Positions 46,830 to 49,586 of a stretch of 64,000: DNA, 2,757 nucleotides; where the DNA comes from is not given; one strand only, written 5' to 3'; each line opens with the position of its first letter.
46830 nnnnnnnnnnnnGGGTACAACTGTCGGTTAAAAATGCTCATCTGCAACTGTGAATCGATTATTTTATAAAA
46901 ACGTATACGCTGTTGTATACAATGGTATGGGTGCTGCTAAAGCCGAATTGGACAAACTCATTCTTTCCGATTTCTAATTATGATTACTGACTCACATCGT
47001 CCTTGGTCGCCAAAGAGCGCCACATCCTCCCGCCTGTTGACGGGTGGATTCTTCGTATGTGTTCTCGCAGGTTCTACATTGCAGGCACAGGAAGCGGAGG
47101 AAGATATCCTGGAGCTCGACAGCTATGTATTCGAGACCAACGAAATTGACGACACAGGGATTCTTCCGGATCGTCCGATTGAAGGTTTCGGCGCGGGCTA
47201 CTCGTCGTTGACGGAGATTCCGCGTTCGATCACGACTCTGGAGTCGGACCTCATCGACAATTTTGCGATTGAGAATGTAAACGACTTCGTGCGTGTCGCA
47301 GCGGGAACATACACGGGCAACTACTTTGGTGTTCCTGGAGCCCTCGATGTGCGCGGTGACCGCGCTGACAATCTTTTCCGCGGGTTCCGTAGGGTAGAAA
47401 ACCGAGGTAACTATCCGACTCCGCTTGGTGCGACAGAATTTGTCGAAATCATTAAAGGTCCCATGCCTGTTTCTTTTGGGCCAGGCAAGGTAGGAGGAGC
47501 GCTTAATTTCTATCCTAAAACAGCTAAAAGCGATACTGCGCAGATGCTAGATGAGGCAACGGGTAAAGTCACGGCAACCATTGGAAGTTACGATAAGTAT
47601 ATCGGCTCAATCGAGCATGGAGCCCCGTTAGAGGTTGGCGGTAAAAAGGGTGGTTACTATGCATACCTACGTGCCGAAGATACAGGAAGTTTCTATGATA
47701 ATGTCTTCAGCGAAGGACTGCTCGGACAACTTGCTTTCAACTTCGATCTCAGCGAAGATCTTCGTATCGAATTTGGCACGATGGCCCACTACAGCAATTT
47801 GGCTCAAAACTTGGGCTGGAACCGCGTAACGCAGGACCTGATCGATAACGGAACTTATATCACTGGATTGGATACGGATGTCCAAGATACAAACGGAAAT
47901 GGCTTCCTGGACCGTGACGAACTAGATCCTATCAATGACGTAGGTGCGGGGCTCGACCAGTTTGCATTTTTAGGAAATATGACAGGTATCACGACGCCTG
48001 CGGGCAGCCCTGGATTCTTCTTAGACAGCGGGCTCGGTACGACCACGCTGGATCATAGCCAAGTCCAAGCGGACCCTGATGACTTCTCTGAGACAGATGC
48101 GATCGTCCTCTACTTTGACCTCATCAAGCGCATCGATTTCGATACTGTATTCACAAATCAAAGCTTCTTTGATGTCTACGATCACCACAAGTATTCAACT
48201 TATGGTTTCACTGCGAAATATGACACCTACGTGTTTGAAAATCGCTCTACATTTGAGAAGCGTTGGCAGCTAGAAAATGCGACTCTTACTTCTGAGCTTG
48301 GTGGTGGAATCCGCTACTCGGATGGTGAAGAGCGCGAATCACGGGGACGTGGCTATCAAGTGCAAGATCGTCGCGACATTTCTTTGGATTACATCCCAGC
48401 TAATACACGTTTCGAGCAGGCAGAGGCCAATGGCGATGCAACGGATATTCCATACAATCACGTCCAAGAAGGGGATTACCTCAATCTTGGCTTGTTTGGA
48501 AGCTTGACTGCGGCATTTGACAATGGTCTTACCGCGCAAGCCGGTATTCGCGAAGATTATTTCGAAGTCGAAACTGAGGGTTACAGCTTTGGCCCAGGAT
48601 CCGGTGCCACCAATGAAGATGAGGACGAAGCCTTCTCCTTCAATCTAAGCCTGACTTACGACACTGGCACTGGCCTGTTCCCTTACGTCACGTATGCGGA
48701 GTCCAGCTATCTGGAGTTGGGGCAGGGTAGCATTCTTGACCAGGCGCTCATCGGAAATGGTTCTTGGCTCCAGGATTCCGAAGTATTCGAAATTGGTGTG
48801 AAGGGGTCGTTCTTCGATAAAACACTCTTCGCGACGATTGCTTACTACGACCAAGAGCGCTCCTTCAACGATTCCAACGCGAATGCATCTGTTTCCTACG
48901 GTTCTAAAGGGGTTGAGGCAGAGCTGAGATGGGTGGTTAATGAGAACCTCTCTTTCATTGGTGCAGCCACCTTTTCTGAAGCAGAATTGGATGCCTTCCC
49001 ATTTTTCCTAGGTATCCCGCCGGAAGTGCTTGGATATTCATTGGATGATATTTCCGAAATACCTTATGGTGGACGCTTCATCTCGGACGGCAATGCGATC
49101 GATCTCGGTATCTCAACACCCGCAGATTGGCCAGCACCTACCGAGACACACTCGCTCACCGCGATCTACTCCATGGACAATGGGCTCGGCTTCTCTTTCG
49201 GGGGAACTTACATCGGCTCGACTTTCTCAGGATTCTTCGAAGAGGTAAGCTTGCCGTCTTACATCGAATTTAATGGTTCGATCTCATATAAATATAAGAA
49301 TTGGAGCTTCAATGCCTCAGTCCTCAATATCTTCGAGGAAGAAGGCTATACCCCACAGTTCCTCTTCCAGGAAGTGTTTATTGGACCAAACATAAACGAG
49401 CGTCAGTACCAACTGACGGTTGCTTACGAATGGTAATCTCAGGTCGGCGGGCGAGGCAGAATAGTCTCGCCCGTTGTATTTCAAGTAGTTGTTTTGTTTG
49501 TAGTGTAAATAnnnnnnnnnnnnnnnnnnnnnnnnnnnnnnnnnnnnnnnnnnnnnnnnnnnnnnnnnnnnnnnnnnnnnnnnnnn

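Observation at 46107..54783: GntR-controlled cluster coupling a TonB-dependent receptor to AtzE/AtzG/AtzH-type and biuret-hydrolase-like enzymes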

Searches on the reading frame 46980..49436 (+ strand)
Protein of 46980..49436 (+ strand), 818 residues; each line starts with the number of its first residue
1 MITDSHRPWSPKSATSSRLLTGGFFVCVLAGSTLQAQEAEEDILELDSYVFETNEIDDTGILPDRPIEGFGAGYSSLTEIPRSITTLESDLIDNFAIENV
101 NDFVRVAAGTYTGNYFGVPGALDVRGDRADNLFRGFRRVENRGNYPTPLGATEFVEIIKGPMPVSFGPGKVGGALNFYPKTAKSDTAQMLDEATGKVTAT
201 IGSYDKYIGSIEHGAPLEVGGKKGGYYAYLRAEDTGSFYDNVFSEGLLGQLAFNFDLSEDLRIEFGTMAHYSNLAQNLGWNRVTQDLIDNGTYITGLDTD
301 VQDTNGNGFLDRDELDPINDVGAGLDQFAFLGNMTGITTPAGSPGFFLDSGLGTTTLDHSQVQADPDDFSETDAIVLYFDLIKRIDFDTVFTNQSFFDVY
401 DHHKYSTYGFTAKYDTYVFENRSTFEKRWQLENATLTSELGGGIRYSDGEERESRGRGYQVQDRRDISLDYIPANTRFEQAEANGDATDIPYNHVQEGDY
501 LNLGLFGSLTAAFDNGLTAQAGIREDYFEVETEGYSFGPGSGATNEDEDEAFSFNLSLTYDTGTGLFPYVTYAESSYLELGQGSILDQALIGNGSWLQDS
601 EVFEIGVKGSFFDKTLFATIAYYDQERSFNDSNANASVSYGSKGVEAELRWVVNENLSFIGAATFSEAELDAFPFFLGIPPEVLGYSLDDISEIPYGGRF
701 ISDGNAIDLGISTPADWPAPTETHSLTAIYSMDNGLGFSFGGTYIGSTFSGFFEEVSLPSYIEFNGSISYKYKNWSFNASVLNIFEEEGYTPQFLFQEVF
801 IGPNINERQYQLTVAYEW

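Call 3: search_protein_families(library=pfam, proteins=[window:46980-49436:+], max_evalue=0.01)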
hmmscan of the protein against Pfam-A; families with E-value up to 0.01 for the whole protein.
window:46980-49436:+ (818 aa): 1 family
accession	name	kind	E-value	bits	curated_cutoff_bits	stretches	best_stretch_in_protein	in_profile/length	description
PF07715.20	Plug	-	1.3e-07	32.5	23.9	1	77-174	2-107/107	TonB-dependent Receptor Plug Domain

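Call 4: search_protein_families(library=ncbifam, proteins=[window:46980-49436:+], max_evalue=0.01)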
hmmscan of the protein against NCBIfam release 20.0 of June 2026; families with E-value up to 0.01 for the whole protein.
window:46980-49436:+ (818 aa): 6 families
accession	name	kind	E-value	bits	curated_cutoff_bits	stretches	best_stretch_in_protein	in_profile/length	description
NF010650.0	PRK14049.1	equivalog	4.5e-10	38.3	904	1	490-627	422-553/729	ferrioxamine B receptor precursor protein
NF007465.0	PRK10044.1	equivalog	2.4e-06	26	803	1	393-670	332-607/726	ferrichrome porin FhuA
TIGR01785.1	TonB-hemin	subfamily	8.5e-05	21.2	316.85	1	468-575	330-437/677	TonB-dependent heme/hemoglobin receptor family protein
TIGR01786.1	TonB-hemlactrns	subfamily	0.0029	16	323.75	0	414-574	328-460/719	TonB-dependent hemoglobin/transferrin/lactoferrin family receptor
NF010038.0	PRK13513.1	equivalog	0.0035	15.9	942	0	147-190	132-175/659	ligand-gated channel protein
NF010010.0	PRK13483.1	equivalog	0.0069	14.4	927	0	145-181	128-164/660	ligand-gated channel protein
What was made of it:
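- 46980..49436 (+): TonB-dependent outer-membrane receptor, 818 aa, with a signal-peptide-like N-terminus and no STN signalling domain. Plug domain (call 3) and weak NCBIfam hits to FhuA and ferrioxamine receptors (call 4).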

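Call 31: find_related_loci(query=A1, collection=metagenome_contigs, flank=10000)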
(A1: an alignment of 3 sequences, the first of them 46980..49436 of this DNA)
Query A1 (818 aa) in metagenome_contigs; peptide patterns used: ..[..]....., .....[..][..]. (x = any residue, [..] = any of these).
366 stretches matched a pattern; 92 encode a relative of the query (tblastn E <= 1e-3); the best 80 are kept; 80 distinct loci.
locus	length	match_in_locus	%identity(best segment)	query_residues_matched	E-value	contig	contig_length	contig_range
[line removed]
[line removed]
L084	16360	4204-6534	46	32-818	0e+0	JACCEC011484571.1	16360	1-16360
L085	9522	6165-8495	46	32-818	0e+0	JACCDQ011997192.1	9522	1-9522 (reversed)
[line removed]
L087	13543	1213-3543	46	32-818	0e+0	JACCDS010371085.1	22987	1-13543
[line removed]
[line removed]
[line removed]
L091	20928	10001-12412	44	5-818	0e+0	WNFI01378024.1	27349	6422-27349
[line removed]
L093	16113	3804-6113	45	36-818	0e+0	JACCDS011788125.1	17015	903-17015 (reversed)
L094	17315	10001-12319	44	34-818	0e+0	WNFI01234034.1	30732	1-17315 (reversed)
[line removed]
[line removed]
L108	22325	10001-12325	39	28-813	3e-163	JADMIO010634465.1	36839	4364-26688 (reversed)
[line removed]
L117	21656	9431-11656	39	61-814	2e-148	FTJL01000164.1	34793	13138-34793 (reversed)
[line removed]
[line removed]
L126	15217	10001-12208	36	55-803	3e-135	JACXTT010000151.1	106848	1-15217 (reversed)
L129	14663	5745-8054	35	25-803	3e-131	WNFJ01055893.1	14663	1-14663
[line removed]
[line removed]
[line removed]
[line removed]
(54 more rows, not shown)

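Call 36: search_protein_families(library=pfam, proteins=[L140:14241-15386:+, L140:15383-16450:+, L140:17363-18913:+, L140:7109-8101:+, L131:6899-8716:+, L131:8679-9635:+, L131:9632-11152:+, L123:5164-6762:+, L123:6749-7684:+, L126:7404-8756:-], max_evalue=0.0001)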
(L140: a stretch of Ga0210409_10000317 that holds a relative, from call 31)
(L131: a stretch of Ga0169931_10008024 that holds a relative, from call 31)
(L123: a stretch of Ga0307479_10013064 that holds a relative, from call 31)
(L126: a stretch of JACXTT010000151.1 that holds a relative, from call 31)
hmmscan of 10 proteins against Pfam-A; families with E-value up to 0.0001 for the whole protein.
L140:14241-15386:+ (381 aa): 1 family
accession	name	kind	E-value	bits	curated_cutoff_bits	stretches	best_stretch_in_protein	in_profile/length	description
PF02608.20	Bmp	-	2.2e-32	112.7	24.1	1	40-291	4-254/301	ABC transporter substrate-binding protein PnrA-like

L140:15383-16450:+ (355 aa): 1 family
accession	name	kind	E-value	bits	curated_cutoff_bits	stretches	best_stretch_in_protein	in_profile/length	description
PF02653.21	BPD_transp_2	-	3.5e-30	105.5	26.8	1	61-335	4-268/269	Branched-chain amino acid transport system / permease component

L140:17363-18913:+ (516 aa): 1 family
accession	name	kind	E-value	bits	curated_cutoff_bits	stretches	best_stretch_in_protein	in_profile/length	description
PF00005.33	ABC_tran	-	2.2e-42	145.3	25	2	24-170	1-137/137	ABC transporter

L140:7109-8101:+ (330 aa): 2 families
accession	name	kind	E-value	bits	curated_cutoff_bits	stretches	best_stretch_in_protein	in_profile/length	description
PF01738.24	DLH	-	2.8e-06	27.5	21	1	61-179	4-125/217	Dienelactone hydrolase family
PF02129.25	Peptidase_S15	-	8.7e-06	26.1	23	1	69-183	16-128/262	X-Pro dipeptidyl-peptidase (S15 family)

L131:6899-8716:+ (605 aa): 1 family
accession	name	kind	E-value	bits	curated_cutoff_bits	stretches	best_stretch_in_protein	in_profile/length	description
PF02653.21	BPD_transp_2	-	1.4e-33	116.6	26.8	1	313-588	4-269/269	Branched-chain amino acid transport system / permease component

L131:8679-9635:+ (318 aa): 1 family
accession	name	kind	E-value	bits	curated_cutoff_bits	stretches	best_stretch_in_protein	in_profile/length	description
PF02653.21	BPD_transp_2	-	1.1e-34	120.2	26.8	1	32-273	8-249/269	Branched-chain amino acid transport system / permease component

L131:9632-11152:+ (506 aa): 2 families
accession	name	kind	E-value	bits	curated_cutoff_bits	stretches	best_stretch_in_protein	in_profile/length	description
PF00005.33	ABC_tran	-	1.1e-38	133.4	25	2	21-169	1-137/137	ABC transporter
PF13304.12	AAA_21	-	9.4e-07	29.6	27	0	33-72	1-40/304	AAA domain, putative AbiEii toxin, Type IV TA system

L123:5164-6762:+ (532 aa): 1 family
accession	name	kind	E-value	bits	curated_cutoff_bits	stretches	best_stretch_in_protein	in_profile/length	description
PF02653.21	BPD_transp_2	-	4.2e-32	111.8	26.8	1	233-507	4-268/269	Branched-chain amino acid transport system / permease component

L123:6749-7684:+ (311 aa): 1 family
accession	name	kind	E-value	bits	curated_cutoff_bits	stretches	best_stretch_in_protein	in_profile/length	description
PF02653.21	BPD_transp_2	-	4.2e-40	138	26.8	1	24-290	9-267/269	Branched-chain amino acid transport system / permease component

L126:7404-8756:- (450 aa): 0 families

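Call 60: search_protein_families(library=pfam, proteins=[L108:7667-9355:+, L117:6558-8165:-, L096:6239-7891:+, L126:6224-7363:+, L129:9274-11172:+, L145:14502-15719:-, L145:15858-16970:+, L109:5227-6678:+, L132:5962-7077:+, L119:4534-5211:+], max_evalue=0.0001)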
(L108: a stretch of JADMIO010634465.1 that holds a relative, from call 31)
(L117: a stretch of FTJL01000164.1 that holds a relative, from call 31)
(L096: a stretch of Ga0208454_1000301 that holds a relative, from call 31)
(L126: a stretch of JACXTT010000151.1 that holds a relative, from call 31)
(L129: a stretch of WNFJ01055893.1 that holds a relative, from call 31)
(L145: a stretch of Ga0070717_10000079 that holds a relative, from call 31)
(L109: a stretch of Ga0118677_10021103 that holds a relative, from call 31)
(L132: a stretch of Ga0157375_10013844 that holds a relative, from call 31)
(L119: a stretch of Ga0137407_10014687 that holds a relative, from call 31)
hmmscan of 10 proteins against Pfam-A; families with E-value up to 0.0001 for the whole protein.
L108:7667-9355:+ (562 aa): 1 family
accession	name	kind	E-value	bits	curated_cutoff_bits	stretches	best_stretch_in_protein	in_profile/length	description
PF07690.21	MFS_1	-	3e-41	141.9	33.4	1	146-506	1-344/347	Major Facilitator Superfamily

L117:6558-8165:- (535 aa): 3 families
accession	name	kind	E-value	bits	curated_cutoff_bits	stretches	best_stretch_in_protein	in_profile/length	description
PF00135.34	COesterase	-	6.8e-112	375.5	27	1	39-507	5-505/515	Carboxylesterase family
PF20434.5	BD-FAE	-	5.2e-10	39.6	26.8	1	118-238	2-111/215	BD-FAE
PF07859.19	Abhydrolase_3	-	1.7e-07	31.7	25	0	194-235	49-90/210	alpha/beta hydrolase fold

L096:6239-7891:+ (550 aa): 1 family
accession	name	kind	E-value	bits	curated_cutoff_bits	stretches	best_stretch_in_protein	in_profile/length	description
PF01544.23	CorA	-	1.1e-07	32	27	1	382-513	159-288/292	CorA-like Mg2+ transporter protein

L126:6224-7363:+ (379 aa): 2 families
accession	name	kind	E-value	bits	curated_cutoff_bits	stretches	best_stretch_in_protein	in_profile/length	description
PF00266.25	Aminotran_5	-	9.1e-76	255.7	21.5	1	5-359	2-371/371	Aminotransferase class-V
PF01212.27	Beta_elim_lyase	-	1.6e-09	37.9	27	1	53-188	43-184/288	Beta-eliminating lyase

L129:9274-11172:+ (632 aa): 1 family
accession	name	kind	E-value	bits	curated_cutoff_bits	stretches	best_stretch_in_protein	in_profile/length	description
PF02608.20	Bmp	-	2.3e-30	106.1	24.1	1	291-543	3-254/301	ABC transporter substrate-binding protein PnrA-like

L145:14502-15719:- (405 aa): 0 families

L145:15858-16970:+ (370 aa): 0 families

L109:5227-6678:+ (483 aa): 1 family
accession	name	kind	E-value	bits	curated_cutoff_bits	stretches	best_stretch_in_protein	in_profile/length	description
PF02608.20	Bmp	-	9.9e-33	113.8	24.1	1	143-389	3-249/301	ABC transporter substrate-binding protein PnrA-like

L132:5962-7077:+ (371 aa): 1 family
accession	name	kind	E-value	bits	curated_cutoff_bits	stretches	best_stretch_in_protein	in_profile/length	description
PF02653.21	BPD_transp_2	-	1.9e-26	93.2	26.8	1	77-352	4-269/269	Branched-chain amino acid transport system / permease component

L119:4534-5211:+ (225 aa): 0 families
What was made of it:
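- Closest known: trtA/biuH/atzF clusters with bmpA-nupABC transporters in nitrifier MAGs. Same: The TrtA-less relatives of this cluster use the same Bmp/PnrA-type ABC transporter (calls 36, 60).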
